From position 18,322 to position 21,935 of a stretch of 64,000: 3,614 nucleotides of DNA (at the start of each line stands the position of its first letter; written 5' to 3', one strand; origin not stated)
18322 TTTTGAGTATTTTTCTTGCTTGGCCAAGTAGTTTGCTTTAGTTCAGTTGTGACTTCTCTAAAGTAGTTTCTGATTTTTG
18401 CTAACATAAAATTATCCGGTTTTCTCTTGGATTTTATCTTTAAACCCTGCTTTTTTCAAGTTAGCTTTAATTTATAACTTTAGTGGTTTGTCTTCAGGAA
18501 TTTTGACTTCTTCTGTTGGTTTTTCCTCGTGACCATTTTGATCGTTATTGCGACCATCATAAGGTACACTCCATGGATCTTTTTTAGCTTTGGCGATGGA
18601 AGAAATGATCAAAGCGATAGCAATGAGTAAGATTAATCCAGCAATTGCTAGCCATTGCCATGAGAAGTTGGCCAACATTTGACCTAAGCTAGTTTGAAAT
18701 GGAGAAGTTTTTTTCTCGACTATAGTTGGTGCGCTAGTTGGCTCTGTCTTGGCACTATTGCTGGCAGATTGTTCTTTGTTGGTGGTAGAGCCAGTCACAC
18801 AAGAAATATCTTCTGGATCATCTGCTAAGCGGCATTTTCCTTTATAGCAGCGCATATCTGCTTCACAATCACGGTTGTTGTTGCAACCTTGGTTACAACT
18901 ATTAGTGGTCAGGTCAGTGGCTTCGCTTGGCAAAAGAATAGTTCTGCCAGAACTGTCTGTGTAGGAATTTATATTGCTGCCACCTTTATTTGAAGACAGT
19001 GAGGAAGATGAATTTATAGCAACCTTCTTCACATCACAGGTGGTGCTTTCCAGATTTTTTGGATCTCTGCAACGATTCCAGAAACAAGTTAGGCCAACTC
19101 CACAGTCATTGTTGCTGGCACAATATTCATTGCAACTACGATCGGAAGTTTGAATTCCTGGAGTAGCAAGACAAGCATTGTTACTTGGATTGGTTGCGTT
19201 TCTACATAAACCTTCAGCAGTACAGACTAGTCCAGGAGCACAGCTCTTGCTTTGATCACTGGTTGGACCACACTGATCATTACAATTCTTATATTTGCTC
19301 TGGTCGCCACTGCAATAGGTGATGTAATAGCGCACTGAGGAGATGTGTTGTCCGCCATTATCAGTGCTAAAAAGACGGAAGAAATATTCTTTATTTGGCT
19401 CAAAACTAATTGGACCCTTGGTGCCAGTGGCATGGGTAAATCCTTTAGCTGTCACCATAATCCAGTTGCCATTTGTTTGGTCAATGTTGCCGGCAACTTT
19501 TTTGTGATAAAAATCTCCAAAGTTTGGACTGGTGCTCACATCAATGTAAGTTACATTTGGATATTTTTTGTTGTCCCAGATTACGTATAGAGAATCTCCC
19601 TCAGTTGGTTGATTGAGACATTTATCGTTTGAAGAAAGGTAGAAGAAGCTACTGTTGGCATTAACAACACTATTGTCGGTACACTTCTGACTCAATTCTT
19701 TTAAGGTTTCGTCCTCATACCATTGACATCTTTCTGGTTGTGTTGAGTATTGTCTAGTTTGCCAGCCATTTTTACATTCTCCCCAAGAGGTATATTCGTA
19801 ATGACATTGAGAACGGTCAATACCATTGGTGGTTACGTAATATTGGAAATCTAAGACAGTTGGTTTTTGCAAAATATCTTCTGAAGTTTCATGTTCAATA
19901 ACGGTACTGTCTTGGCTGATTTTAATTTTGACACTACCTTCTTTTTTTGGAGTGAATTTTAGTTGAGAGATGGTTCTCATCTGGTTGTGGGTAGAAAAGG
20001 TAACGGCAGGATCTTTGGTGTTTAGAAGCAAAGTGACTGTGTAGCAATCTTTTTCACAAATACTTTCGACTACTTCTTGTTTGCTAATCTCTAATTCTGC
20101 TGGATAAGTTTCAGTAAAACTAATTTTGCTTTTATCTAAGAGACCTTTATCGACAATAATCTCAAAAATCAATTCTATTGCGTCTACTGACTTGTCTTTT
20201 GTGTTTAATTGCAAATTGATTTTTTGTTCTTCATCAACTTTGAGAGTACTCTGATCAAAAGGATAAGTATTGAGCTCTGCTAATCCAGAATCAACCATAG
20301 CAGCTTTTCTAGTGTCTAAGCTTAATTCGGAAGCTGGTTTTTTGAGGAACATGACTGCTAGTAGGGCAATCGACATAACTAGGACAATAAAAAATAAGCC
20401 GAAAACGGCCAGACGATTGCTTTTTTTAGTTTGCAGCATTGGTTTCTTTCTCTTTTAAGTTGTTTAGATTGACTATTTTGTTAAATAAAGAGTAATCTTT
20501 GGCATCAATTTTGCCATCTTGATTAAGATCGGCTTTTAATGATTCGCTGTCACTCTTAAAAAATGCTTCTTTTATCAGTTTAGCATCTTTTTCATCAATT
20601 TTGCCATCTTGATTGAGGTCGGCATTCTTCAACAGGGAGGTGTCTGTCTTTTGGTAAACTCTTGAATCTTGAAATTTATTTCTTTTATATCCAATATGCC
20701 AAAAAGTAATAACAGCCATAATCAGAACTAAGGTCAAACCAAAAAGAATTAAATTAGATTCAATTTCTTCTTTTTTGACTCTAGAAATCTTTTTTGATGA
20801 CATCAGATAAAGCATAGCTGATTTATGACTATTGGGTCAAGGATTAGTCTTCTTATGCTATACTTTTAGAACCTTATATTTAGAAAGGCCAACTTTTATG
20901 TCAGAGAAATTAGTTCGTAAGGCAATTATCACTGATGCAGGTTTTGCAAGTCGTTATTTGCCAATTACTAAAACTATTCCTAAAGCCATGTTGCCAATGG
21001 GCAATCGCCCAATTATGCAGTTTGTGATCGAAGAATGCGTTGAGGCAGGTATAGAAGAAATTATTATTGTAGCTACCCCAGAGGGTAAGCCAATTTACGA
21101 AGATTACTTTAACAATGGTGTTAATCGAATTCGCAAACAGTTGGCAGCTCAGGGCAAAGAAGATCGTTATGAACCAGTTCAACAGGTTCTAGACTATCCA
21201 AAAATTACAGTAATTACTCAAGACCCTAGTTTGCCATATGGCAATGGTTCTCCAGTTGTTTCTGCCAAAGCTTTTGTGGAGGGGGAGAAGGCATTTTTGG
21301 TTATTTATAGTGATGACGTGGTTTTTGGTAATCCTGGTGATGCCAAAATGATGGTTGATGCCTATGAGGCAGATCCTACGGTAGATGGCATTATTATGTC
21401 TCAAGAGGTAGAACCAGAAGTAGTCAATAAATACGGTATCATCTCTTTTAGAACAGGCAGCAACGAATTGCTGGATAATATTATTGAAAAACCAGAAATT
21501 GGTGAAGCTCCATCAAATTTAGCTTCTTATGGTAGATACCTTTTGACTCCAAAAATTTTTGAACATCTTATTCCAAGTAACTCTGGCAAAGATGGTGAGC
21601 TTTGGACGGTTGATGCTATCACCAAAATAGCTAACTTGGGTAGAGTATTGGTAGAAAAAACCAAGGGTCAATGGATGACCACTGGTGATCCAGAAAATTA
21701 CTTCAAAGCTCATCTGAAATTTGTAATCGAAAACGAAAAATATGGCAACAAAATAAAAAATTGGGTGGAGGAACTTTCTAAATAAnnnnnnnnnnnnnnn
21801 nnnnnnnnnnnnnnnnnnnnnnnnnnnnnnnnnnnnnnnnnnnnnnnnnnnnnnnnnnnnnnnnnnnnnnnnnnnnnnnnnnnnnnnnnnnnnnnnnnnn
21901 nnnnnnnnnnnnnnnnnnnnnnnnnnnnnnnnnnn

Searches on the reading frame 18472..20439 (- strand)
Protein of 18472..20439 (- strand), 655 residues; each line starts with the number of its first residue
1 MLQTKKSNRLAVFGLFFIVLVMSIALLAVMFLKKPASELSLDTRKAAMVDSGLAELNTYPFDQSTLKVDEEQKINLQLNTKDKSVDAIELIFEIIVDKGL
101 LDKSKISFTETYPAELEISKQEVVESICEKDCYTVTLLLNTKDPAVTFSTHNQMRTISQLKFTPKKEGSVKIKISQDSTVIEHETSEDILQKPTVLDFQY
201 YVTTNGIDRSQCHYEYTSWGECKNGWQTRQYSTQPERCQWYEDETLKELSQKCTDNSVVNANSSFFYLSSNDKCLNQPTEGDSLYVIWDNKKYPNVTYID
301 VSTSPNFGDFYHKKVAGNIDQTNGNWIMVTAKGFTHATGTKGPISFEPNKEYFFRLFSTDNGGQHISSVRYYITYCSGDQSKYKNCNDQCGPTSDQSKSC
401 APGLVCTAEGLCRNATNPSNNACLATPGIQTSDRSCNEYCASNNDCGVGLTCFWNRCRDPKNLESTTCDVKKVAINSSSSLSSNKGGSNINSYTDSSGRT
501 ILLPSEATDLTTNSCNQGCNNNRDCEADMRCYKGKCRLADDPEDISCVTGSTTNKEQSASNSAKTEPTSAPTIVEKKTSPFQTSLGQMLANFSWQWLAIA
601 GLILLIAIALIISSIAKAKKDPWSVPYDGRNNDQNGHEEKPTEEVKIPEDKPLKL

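Call 39: search_protein_families(library=pfam, proteins=[window:18472-20439:-])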
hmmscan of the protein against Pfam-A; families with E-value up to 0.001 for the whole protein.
window:18472-20439:- (655 aa): 1 family
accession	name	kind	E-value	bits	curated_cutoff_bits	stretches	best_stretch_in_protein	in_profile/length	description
PF12911.12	OppC_N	-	1e-07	32.2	23.9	0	6-33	11-38/53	N-terminal TM domain of oligopeptide transport permease C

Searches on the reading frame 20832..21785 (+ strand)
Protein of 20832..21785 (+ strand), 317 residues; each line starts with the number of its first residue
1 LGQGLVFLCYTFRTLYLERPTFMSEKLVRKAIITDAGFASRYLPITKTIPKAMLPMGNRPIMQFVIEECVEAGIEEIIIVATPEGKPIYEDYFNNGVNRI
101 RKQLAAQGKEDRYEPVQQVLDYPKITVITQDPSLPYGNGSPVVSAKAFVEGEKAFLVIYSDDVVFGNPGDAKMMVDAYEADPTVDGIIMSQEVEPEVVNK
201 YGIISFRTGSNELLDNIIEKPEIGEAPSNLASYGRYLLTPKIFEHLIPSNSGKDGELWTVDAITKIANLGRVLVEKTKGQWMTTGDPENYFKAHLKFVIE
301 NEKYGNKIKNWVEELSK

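Call 12: find_related_loci(query=window:20832-21785:+, collection=genome_contigs, flank=3000)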
Query window:20832-21785:+ (317 aa) in genome_contigs; peptide patterns used: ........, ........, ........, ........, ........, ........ (x = any residue, [..] = any of these).
128 stretches matched a pattern; 94 encode a relative of the query (tblastn E <= 1e-3); the best 80 are kept; 80 distinct loci.
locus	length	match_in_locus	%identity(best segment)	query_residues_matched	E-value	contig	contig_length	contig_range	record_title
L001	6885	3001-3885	88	22-316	5e-178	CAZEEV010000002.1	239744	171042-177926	MAG TPA_asm: uncultured Pseudomonadales bacterium isolate SRP294416_co1_79 genome assembly, contig: NODE_15_length_23974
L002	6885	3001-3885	86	22-316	1e-175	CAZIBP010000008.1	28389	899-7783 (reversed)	MAG TPA_asm: uncultured Pseudomonadales bacterium isolate SRP093185_co1_41 genome assembly, contig: NODE_872_length_2838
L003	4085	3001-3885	86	23-317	5e-179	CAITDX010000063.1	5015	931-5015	uncultured bacterium isolate LaPlata_bin-3499 genome assembly, contig: bin-3499:63/85, whole genome shotgun sequence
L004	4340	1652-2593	81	1-317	3e-180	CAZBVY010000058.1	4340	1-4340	MAG TPA_asm: uncultured Pseudomonadales bacterium isolate binchicken_co212_140 genome assembly, contig: NODE_27261_lengt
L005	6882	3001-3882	83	24-317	2e-167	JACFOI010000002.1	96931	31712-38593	MAG: Patescibacteria group bacterium isolate BROCD046 NODE_253_length_96931_cov_8.344285, whole genome shotgun sequence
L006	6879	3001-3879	79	25-317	2e-160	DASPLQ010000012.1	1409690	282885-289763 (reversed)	MAG TPA_asm: Vitreimonas sp. isolate SMAG_U12069 k141_91001, whole genome shotgun sequence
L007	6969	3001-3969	76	1-317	4e-159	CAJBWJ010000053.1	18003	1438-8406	uncultured bacterium isolate Loc080925-5-5m_bin-0562 genome assembly, contig: bin-0562:53/86, whole genome shotgun seque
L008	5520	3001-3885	78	23-317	2e-159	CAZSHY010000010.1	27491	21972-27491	MAG TPA_asm: uncultured Pseudomonadales bacterium isolate SRP286056_co1_709 genome assembly, contig: NODE_1971_length_27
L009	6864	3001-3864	80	25-312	5e-159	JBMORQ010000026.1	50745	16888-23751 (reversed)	MAG: Patescibacteria group bacterium isolate Betzabe_MAG184 MAG184_26, whole genome shotgun sequence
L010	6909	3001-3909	76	16-317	1e-158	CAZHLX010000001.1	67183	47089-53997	MAG TPA_asm: uncultured Pseudomonadales bacterium isolate SRP167671_co2_247 genome assembly, contig: NODE_505_length_671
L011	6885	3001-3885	78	21-313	2e-157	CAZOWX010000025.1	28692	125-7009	MAG TPA_asm: uncultured Pseudomonadales bacterium isolate SRP286056_co2_574 genome assembly, contig: NODE_2286_length_28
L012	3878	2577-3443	79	28-316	1e-162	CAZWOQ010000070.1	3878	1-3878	MAG TPA_asm: uncultured Pseudomonadales bacterium isolate SRP216815_co1_77 genome assembly, contig: NODE_34365_length_38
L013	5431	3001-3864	79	25-312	2e-156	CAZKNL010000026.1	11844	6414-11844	MAG TPA_asm: uncultured Pseudomonadales bacterium isolate SRP200132_co2_242 genome assembly, contig: NODE_4801_length_11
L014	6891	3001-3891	75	19-315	2e-155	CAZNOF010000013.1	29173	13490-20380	MAG TPA_asm: uncultured Pseudomonadales bacterium isolate SRP170004_co1_5 genome assembly, contig: NODE_2309_length_2917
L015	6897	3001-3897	77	17-315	2e-155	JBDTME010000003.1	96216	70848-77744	MAG: Patescibacteria group bacterium isolate cluster3_bin.119 NODE_390_length_96216_cov_13.775221, whole genome shotgun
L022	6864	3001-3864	76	28-315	4e-154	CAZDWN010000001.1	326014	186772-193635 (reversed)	MAG TPA_asm: uncultured Pseudomonadales bacterium isolate SRP170004_co1_144 genome assembly, contig: NODE_29_length_3260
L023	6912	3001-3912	75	12-317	7e-154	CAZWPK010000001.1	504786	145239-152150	MAG TPA_asm: uncultured Pseudomonadales bacterium isolate binchicken_co347_42 genome assembly, contig: NODE_5_length_504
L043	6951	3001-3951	70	8-317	1e-148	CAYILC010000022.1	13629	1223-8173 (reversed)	MAG TPA_asm: uncultured Pseudomonadales bacterium isolate ERP119705_co23_558 genome assembly, contig: NODE_4467_length_1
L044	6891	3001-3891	73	19-316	1e-148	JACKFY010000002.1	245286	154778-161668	MAG: Pseudomonadales bacterium isolate HK-STAS-PATE-17 HK-STAS-PATE-17_2, whole genome shotgun sequence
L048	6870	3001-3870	75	19-310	1e-147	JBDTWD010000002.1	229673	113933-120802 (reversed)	MAG: Candidatus Woesebacteria bacterium isolate cluster3_bin.83 NODE_38_length_229673_cov_12.935367, whole genome shotgu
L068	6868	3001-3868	74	23-309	7e-134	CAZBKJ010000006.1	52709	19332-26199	MAG TPA_asm: uncultured Pseudomonadales bacterium isolate SRP286056_co1_272 genome assembly, contig: NODE_610_length_527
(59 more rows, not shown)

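Call 39: search_protein_families(library=pfam, proteins=[window:20832-21785:+])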
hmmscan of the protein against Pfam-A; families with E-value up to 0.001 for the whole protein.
window:20832-21785:+ (317 aa): 2 families
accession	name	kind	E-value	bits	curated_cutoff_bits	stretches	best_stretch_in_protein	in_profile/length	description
PF00483.29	NTP_transferase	-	7.5e-30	104.7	21.2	1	30-296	1-241/245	Nucleotidyl transferase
PF12804.13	NTP_transf_3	-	1.7e-06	28.8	27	1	32-108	2-71/160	MobA-like NTP transferase domain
